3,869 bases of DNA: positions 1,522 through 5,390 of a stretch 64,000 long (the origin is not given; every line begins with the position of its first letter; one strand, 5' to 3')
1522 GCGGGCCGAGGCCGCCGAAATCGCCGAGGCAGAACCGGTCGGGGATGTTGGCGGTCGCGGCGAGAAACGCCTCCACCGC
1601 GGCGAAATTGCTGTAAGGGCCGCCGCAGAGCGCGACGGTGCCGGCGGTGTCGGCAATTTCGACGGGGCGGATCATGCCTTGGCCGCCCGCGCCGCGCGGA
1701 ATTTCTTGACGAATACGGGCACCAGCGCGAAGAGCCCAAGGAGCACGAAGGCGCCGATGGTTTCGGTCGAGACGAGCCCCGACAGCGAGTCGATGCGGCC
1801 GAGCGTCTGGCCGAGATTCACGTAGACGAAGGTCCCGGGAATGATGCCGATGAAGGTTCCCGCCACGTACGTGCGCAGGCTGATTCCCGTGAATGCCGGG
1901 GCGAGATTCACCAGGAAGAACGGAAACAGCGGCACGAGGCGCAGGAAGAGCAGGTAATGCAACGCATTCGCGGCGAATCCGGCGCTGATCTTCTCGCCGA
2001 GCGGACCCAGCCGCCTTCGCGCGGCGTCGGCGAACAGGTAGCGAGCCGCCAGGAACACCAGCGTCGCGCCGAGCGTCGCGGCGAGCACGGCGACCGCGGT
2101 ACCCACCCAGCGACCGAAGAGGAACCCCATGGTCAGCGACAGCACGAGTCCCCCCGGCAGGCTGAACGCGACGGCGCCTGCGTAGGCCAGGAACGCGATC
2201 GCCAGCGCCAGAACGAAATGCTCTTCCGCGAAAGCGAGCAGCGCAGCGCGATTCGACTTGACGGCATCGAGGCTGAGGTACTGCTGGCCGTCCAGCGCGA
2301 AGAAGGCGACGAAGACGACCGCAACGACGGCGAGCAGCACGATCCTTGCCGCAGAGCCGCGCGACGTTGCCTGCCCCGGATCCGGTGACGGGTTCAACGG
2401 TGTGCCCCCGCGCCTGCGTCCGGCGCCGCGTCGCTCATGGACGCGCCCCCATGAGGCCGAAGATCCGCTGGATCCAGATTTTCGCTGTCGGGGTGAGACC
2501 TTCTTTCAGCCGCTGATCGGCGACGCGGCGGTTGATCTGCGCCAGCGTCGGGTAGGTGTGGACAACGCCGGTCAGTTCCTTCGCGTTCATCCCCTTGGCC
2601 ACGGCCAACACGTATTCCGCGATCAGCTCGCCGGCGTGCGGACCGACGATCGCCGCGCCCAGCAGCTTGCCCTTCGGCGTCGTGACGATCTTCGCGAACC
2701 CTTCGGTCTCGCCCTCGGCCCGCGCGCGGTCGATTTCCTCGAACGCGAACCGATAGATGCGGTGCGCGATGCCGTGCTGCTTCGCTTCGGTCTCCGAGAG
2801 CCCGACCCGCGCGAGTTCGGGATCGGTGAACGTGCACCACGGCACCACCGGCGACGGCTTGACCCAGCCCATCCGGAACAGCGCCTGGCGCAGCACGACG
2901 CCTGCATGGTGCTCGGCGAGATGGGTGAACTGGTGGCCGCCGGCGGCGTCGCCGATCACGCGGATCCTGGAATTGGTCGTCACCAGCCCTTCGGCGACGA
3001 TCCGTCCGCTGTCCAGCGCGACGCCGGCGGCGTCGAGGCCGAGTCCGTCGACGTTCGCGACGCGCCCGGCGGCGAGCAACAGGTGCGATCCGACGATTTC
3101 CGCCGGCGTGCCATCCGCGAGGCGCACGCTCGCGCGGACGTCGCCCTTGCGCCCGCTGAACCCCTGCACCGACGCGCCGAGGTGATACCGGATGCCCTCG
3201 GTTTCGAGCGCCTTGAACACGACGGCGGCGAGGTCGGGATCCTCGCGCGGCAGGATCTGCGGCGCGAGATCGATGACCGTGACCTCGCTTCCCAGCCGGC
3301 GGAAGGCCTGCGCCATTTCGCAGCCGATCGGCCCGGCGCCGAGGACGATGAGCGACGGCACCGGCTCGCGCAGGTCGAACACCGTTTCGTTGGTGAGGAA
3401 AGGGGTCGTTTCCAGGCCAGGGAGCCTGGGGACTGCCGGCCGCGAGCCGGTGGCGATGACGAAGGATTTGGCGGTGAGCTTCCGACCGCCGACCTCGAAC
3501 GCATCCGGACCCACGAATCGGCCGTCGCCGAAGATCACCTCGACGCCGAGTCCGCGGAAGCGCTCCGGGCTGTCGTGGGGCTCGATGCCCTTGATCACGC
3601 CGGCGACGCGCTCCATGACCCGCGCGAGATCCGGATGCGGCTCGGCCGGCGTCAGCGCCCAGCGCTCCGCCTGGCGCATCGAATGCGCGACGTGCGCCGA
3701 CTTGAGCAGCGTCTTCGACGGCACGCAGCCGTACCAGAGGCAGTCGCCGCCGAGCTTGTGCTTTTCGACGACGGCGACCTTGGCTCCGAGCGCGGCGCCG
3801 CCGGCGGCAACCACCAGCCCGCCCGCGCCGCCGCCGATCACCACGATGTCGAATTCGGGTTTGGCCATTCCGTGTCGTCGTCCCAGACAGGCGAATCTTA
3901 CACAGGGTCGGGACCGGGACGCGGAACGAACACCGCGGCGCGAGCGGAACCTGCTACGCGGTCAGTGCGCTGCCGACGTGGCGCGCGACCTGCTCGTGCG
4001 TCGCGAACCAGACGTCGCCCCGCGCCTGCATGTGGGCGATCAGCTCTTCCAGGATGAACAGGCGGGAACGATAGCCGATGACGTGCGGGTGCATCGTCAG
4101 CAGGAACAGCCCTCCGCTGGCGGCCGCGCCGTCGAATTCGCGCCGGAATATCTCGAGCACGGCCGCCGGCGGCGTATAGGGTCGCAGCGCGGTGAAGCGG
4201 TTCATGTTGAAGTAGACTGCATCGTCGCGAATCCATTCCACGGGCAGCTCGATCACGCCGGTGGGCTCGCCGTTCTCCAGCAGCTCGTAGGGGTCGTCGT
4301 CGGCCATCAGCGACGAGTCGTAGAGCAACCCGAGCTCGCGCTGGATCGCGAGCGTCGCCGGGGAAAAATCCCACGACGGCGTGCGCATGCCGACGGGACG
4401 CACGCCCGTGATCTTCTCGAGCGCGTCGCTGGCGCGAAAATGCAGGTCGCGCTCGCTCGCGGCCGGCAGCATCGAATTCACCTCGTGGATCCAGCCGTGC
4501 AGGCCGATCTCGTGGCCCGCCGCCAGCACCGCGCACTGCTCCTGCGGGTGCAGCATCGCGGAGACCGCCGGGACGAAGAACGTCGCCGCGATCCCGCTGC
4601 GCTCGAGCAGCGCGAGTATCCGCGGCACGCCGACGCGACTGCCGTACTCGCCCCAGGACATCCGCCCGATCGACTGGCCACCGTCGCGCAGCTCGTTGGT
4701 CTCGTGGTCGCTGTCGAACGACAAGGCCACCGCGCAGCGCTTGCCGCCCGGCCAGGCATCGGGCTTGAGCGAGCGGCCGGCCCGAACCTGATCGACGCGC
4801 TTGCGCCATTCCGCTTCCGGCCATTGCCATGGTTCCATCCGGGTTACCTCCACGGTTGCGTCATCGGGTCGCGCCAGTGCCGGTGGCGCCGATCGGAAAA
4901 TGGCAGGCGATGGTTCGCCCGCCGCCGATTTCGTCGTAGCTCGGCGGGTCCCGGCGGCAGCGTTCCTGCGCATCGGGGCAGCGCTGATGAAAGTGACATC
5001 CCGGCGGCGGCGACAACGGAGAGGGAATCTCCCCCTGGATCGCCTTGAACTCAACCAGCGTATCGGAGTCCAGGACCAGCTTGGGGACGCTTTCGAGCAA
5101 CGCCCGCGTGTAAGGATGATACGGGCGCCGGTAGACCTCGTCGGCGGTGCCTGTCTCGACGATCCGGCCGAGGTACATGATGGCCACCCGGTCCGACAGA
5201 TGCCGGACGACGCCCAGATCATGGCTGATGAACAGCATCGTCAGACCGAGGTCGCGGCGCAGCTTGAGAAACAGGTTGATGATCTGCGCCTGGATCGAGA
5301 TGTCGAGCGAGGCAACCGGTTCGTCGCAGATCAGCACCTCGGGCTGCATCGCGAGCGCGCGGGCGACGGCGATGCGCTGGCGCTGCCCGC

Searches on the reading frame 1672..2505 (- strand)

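Call 66: search_protein_families(library=pfam, proteins=[window:1672-2505:-], max_evalue=0.00001)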
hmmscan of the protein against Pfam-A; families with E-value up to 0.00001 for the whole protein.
window:1672-2505:- (277 aa): 1 family
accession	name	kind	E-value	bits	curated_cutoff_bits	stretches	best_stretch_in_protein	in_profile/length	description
PF09335.16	VTT_dom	-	6.6e-22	78.7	33.9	1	119-233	3-122/123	VTT domain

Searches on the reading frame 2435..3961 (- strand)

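Call 47: search_protein_families(library=pfam, proteins=[window:2435-3961:-], max_evalue=0.00001)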
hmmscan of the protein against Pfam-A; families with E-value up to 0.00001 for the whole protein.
window:2435-3961:- (508 aa): 7 families
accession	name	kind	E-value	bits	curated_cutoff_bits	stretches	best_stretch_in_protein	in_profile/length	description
PF07992.20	Pyr_redox_2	-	2.2e-53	182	26.1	1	37-353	1-291/291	Pyridine nucleotide-disulphide oxidoreductase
PF02852.28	Pyr_redox_dim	-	1.7e-30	105.9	25.3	1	373-474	1-103/110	Pyridine nucleotide-disulphide oxidoreductase, dimerisation domain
PF00070.33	Pyr_redox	-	6.4e-24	84.7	22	1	204-282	2-80/82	Pyridine nucleotide-disulphide oxidoreductase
PF13450.12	NAD_binding_8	-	1.6e-08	35.2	21.9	0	41-97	1-57/68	NAD(P)-binding Rossmann-like domain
PF01134.28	GIDA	-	1.8e-07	31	22.1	0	38-99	1-60/391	Glucose inhibited division protein A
PF13738.12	Pyr_redox_3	-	1.4e-06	28.2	30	0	160-242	121-206/305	Pyridine nucleotide-disulphide oxidoreductase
PF03486.20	HI0933_like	-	3.1e-06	27.3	50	0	38-70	2-34/244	HI0933-like protein Rossmann domain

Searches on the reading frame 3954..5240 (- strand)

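Call 47: search_protein_families(library=pfam, proteins=[window:3954-5240:-], max_evalue=0.00001)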
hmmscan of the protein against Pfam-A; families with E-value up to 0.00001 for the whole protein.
window:3954-5240:- (428 aa): 1 family
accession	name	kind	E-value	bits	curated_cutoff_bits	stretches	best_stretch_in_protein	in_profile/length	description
PF01522.26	Polysacc_deac_1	-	7.8e-15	55.4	23.1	1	200-305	16-121/124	Polysaccharide deacetylase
